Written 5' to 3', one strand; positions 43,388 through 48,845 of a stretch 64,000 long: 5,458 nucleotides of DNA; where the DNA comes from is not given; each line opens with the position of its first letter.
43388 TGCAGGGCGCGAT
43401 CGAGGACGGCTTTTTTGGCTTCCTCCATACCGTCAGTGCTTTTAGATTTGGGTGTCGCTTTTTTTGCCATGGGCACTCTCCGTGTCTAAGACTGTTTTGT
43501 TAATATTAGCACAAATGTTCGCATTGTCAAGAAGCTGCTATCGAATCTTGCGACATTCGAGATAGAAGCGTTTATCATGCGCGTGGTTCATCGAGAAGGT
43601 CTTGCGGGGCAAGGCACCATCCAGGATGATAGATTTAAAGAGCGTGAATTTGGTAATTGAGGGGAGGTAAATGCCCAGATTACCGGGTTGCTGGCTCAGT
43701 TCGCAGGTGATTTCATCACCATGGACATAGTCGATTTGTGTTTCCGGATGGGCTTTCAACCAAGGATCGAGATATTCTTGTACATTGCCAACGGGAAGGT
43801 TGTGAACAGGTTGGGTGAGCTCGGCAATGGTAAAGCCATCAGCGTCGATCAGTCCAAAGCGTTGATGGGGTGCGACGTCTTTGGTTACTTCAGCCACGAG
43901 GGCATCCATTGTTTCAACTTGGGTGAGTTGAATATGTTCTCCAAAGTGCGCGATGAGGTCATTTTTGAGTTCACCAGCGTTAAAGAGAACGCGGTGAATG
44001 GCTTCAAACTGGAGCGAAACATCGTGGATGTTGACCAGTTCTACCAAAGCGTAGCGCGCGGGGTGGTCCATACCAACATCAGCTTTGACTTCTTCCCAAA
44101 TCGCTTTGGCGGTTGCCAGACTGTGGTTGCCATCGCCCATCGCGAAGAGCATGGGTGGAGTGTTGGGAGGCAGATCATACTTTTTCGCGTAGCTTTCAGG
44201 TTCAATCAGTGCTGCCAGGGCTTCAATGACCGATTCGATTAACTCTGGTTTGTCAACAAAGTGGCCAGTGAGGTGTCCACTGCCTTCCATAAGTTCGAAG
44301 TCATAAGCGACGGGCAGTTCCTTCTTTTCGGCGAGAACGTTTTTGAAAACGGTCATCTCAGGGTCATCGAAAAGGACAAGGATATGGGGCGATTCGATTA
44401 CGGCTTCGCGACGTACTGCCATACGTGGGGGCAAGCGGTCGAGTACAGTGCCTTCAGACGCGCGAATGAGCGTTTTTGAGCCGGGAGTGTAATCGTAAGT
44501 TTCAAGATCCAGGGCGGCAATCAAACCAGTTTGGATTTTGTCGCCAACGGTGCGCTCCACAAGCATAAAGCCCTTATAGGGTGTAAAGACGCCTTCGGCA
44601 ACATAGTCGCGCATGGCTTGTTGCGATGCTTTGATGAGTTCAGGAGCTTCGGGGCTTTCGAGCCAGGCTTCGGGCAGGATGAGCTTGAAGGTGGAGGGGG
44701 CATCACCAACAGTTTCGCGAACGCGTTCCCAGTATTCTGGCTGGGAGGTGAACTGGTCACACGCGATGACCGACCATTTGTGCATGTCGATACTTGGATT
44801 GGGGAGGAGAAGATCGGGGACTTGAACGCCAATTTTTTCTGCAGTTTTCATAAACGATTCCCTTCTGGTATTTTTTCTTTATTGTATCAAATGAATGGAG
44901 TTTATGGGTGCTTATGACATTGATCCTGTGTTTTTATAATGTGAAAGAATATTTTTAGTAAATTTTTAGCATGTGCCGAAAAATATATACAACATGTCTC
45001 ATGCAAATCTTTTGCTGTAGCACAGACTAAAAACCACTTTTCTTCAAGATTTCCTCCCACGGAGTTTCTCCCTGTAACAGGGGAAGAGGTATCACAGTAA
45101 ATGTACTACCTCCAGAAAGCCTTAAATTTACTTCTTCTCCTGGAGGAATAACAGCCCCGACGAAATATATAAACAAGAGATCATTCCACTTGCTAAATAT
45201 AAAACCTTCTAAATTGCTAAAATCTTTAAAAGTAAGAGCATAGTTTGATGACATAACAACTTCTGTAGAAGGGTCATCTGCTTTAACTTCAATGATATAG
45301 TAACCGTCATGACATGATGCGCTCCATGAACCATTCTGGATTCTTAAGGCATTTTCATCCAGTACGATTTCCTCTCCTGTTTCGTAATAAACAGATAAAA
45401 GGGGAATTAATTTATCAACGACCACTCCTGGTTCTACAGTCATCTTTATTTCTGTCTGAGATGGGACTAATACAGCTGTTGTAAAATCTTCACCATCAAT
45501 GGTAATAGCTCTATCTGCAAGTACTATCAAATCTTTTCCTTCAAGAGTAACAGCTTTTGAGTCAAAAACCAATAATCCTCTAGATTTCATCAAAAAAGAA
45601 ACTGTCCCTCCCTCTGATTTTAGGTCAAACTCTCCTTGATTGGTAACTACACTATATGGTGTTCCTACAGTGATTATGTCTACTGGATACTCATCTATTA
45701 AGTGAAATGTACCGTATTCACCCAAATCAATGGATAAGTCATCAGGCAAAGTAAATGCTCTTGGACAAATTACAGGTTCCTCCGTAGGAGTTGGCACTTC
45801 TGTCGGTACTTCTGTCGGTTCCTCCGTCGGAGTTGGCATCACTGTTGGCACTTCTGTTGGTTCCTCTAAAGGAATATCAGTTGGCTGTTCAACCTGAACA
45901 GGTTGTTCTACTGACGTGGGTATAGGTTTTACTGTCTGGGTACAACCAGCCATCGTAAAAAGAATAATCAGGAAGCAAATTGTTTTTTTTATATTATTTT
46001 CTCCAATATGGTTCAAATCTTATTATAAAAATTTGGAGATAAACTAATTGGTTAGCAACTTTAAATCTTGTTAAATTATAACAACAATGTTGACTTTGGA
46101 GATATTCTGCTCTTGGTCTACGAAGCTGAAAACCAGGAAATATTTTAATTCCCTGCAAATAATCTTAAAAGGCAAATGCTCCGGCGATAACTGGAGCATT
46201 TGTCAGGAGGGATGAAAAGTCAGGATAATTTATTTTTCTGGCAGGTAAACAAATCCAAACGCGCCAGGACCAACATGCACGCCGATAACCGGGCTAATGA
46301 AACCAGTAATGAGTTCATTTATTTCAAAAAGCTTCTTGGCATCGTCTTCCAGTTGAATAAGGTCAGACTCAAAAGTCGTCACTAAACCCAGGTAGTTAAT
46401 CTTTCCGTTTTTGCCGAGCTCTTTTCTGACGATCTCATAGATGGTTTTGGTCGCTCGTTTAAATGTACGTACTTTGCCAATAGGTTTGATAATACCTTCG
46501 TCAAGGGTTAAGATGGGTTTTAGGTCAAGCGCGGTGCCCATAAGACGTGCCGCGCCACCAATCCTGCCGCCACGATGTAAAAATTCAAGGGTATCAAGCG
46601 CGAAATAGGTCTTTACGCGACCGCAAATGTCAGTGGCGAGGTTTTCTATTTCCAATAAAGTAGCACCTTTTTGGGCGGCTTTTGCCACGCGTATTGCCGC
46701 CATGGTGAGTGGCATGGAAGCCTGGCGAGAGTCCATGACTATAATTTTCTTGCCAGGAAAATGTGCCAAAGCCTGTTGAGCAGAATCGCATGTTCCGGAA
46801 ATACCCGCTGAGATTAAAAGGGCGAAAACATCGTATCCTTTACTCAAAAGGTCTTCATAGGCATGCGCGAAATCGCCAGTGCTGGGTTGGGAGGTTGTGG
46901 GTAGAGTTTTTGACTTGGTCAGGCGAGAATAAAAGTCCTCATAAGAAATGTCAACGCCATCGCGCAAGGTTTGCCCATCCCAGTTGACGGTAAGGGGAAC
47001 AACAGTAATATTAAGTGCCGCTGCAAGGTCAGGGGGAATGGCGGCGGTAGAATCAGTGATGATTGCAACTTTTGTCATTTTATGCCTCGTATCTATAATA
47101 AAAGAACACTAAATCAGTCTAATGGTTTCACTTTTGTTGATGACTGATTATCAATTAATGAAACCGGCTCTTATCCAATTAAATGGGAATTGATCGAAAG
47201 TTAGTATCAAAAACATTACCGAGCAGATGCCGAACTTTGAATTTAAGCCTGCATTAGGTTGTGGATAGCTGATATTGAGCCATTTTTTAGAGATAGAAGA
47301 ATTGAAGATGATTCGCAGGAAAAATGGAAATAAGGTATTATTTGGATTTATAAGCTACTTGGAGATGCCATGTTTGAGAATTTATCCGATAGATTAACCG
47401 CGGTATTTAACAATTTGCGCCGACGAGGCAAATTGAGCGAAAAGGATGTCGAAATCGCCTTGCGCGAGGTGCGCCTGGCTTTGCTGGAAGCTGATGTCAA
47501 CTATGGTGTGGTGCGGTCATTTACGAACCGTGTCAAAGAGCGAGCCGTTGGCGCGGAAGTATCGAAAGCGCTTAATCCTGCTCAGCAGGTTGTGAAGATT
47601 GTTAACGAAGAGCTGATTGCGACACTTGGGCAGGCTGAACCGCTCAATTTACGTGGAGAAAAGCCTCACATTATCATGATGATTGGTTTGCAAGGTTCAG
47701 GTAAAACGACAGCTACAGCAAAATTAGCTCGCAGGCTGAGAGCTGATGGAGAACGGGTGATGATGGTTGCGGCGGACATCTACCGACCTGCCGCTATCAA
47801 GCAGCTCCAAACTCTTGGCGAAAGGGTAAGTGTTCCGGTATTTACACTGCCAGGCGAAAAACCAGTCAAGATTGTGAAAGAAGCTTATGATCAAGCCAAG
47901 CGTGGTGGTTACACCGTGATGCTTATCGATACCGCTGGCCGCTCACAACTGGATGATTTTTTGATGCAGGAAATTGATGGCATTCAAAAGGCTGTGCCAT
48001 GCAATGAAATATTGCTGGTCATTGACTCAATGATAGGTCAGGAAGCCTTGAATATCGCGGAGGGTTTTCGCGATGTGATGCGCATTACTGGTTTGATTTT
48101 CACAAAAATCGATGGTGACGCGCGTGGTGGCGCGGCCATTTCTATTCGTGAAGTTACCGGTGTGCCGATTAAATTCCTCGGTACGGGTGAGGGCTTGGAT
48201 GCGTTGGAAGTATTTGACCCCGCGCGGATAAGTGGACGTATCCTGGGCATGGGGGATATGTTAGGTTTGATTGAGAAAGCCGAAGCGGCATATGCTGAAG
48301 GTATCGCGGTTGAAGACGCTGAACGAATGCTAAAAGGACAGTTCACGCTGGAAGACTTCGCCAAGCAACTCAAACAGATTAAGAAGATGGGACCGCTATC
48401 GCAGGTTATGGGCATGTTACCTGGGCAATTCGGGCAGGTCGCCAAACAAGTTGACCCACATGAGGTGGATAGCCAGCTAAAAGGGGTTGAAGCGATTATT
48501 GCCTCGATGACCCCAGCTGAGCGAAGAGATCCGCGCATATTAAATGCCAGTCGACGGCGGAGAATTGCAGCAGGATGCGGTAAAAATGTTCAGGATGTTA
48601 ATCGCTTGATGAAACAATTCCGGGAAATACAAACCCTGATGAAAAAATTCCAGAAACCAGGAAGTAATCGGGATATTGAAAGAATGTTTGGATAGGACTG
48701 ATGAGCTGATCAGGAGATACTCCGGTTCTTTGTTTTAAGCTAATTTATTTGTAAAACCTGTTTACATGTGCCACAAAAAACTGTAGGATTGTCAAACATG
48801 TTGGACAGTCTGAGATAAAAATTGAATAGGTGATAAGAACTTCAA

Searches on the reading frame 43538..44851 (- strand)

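Call 79: search_protein_families(library=pfam, proteins=[window:43538-44851:-], max_evalue=0.00001)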
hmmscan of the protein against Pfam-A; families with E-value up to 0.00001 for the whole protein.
window:43538-44851:- (437 aa): 1 family
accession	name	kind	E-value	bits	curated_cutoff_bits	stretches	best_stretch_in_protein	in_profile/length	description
PF06245.16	DUF1015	-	9.9e-58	196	25.8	1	16-362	2-323/325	Protein of unknown function (DUF1015)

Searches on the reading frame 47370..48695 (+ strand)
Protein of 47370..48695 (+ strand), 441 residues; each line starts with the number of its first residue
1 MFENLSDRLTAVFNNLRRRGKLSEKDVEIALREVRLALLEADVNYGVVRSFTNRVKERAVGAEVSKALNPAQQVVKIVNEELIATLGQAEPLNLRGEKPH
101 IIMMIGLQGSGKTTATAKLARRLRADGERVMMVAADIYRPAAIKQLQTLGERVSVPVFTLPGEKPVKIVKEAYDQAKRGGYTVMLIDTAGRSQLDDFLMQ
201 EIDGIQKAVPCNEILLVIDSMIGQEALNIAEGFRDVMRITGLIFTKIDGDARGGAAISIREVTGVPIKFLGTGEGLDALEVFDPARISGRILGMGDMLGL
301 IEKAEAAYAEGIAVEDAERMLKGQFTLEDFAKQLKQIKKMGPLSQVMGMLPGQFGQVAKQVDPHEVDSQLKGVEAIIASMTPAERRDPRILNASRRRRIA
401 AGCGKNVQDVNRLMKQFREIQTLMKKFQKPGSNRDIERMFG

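Call 79: search_protein_families(library=pfam, proteins=[window:47370-48695:+], max_evalue=0.00001)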
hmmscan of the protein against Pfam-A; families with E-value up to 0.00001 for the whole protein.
window:47370-48695:+ (441 aa): 4 families
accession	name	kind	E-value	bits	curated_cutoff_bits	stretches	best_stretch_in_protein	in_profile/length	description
PF00448.28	SRP54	-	2.1e-68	230.3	22.7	1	99-292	1-195/196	SRP54-type protein, GTPase domain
PF02978.25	SRP_SPB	-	3.4e-35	120.7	27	1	324-424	1-91/91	Signal peptide binding domain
PF02881.24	SRP54_N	-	1.5e-22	80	22.4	1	5-82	1-75/75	SRP54-type protein, helical bundle domain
PF01656.29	CbiA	-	6.7e-08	33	25.4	1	109-262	9-99/125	CobQ/CobB/MinD/ParA nucleotide binding domain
